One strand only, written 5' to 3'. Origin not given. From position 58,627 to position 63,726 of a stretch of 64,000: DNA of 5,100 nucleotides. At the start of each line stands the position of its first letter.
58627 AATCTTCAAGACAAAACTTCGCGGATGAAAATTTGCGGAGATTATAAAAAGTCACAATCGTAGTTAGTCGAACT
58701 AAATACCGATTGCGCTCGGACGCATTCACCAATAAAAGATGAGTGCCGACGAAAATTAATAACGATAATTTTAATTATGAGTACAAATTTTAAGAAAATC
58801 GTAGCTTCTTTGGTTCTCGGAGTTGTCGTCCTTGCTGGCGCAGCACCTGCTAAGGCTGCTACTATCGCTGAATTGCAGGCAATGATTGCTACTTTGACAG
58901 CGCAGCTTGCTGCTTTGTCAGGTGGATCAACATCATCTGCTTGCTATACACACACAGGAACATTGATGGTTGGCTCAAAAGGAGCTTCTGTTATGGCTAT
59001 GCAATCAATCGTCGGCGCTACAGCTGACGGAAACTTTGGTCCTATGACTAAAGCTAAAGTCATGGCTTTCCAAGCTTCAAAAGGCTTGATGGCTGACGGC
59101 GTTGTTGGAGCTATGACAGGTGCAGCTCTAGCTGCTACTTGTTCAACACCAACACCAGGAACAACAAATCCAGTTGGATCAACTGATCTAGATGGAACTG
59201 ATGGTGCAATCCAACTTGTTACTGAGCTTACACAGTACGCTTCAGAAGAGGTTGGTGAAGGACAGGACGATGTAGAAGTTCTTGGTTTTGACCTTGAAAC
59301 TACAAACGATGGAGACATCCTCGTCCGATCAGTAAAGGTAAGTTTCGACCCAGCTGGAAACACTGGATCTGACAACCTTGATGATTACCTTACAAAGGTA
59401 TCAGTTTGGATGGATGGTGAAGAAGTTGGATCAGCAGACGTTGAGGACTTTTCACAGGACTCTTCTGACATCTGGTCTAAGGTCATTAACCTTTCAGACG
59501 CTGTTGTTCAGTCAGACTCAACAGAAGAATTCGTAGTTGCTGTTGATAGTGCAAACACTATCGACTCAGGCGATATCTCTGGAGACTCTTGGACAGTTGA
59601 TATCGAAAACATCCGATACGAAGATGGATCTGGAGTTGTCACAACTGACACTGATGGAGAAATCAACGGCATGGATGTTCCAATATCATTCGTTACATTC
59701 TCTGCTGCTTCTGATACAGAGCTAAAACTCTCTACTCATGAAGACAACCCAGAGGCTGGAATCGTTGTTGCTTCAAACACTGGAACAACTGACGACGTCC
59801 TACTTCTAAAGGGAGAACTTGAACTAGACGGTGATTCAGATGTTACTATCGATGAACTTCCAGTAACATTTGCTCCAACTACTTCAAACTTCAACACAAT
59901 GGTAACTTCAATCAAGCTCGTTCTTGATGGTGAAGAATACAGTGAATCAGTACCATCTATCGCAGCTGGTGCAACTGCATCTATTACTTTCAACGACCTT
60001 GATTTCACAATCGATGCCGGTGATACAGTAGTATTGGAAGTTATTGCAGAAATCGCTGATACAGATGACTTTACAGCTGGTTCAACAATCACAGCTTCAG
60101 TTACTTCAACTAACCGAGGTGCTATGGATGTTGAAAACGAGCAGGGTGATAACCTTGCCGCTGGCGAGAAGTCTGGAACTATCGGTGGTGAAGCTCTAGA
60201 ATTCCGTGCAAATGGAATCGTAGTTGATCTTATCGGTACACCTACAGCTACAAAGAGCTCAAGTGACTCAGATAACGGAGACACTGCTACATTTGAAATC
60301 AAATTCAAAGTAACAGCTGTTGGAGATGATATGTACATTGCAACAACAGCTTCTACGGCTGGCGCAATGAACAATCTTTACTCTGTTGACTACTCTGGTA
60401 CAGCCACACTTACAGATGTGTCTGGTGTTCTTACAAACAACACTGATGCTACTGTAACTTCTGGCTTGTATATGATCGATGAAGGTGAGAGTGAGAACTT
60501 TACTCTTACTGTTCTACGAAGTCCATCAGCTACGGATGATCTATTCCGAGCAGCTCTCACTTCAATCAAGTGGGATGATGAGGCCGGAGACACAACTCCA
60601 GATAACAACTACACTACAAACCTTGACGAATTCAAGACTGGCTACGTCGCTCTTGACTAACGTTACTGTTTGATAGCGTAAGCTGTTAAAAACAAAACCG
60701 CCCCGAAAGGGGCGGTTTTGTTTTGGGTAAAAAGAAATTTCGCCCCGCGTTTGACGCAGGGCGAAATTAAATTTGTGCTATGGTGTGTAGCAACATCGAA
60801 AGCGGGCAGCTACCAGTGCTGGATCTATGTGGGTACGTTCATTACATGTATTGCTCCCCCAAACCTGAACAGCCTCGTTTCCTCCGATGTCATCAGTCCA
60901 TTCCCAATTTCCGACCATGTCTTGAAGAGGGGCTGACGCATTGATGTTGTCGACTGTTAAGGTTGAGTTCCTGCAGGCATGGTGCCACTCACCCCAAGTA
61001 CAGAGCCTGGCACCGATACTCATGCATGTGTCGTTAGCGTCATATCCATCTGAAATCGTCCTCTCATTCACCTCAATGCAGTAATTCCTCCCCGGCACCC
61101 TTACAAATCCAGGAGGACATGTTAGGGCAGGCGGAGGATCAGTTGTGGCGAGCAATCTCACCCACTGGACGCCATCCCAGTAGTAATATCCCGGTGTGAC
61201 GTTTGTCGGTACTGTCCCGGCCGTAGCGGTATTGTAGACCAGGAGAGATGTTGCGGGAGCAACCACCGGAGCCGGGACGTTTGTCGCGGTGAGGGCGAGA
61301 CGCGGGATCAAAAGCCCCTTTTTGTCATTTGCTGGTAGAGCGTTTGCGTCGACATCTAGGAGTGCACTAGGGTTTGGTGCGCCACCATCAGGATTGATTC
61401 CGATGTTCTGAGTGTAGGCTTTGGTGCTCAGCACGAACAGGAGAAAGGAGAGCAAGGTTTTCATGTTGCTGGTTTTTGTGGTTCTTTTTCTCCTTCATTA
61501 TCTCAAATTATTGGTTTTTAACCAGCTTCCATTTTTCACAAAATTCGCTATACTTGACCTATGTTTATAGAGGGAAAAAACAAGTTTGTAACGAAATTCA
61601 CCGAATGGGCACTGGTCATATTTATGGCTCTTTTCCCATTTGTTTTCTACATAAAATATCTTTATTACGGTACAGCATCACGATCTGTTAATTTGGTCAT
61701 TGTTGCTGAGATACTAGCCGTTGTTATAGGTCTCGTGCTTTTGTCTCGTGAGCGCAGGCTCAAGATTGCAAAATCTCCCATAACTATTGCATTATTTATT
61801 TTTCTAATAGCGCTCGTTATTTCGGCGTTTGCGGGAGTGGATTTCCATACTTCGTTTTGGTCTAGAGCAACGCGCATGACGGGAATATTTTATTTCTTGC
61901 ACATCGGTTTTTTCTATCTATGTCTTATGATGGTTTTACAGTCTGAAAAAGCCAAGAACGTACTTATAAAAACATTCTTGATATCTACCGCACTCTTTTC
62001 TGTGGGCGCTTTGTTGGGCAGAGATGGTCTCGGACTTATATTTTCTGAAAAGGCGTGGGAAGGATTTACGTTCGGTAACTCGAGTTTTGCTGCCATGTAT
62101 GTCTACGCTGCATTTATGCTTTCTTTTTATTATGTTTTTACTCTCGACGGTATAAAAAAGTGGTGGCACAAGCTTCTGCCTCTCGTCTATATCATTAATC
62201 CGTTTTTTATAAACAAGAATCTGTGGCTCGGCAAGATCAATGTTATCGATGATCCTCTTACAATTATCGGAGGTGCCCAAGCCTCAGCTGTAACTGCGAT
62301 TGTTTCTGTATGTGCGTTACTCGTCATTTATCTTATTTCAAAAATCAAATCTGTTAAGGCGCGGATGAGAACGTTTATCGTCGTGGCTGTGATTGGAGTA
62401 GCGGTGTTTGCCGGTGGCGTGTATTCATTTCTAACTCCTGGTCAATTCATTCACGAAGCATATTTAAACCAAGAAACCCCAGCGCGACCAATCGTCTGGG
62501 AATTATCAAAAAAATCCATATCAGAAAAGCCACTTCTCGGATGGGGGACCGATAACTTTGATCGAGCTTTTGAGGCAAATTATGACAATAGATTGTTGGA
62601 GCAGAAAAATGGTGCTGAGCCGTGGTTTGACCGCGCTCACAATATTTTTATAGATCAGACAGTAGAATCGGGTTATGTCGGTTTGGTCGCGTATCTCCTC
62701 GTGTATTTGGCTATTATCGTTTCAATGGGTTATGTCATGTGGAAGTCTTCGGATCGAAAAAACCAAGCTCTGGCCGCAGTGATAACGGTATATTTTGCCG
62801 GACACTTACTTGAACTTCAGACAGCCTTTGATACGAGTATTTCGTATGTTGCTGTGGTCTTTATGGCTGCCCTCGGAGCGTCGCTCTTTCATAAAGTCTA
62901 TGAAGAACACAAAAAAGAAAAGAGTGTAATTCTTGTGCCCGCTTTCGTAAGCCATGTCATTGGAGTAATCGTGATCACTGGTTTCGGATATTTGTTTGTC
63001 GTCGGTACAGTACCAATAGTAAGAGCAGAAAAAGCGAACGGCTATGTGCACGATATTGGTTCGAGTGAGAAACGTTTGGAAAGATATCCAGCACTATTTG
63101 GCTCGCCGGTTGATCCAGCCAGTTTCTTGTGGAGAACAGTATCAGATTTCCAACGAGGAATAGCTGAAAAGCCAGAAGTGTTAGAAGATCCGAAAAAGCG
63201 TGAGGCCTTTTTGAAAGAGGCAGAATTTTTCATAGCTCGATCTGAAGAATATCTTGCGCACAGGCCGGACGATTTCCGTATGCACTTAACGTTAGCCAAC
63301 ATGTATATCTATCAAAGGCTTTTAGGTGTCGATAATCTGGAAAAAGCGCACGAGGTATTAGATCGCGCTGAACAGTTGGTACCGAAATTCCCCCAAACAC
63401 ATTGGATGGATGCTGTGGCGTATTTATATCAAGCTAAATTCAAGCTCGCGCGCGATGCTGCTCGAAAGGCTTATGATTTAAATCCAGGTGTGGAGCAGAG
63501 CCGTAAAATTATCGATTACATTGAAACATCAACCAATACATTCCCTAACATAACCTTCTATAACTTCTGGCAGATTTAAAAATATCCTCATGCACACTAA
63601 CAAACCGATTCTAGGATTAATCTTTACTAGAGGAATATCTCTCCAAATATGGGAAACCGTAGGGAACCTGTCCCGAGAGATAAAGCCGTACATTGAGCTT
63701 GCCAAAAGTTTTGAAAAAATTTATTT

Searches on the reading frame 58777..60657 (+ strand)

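Call 14: search_protein_families(library=pfam, proteins=[window:58777-60657:+], max_evalue=0.001)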
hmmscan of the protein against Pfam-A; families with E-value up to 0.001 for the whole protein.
window:58777-60657:+ (627 aa): 1 family
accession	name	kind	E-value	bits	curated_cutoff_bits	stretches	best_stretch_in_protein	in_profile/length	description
PF01471.23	PG_binding_1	-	1.9e-09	38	23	1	82-118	21-57/57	Putative peptidoglycan binding domain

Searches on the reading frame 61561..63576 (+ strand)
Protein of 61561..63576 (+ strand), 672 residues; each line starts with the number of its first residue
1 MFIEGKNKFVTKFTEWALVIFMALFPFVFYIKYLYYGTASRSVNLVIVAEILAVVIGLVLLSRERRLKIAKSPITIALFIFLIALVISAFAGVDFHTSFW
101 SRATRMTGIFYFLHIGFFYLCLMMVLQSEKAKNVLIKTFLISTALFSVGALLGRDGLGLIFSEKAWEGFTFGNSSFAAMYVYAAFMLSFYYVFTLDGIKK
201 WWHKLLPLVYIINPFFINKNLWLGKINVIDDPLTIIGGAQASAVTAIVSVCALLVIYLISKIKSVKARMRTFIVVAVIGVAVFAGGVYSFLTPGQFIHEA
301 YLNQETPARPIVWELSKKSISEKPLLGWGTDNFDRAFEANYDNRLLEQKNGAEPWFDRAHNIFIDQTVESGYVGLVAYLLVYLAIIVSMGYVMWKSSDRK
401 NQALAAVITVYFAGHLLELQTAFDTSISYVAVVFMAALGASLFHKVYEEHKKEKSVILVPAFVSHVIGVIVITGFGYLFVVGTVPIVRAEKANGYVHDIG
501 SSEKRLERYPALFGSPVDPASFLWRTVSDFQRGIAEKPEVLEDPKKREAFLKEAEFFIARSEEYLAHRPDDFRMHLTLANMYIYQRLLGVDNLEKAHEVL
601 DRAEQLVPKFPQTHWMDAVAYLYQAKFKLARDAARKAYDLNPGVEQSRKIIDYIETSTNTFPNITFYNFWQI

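Call 14: search_protein_families(library=pfam, proteins=[window:61561-63576:+], max_evalue=0.001)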
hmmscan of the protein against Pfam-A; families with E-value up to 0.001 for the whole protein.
window:61561-63576:+ (672 aa): 1 family
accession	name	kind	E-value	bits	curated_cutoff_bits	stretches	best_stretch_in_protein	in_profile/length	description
PF04932.20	Wzy_C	-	5.6e-14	52.6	31.7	1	242-379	18-149/149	O-Antigen ligase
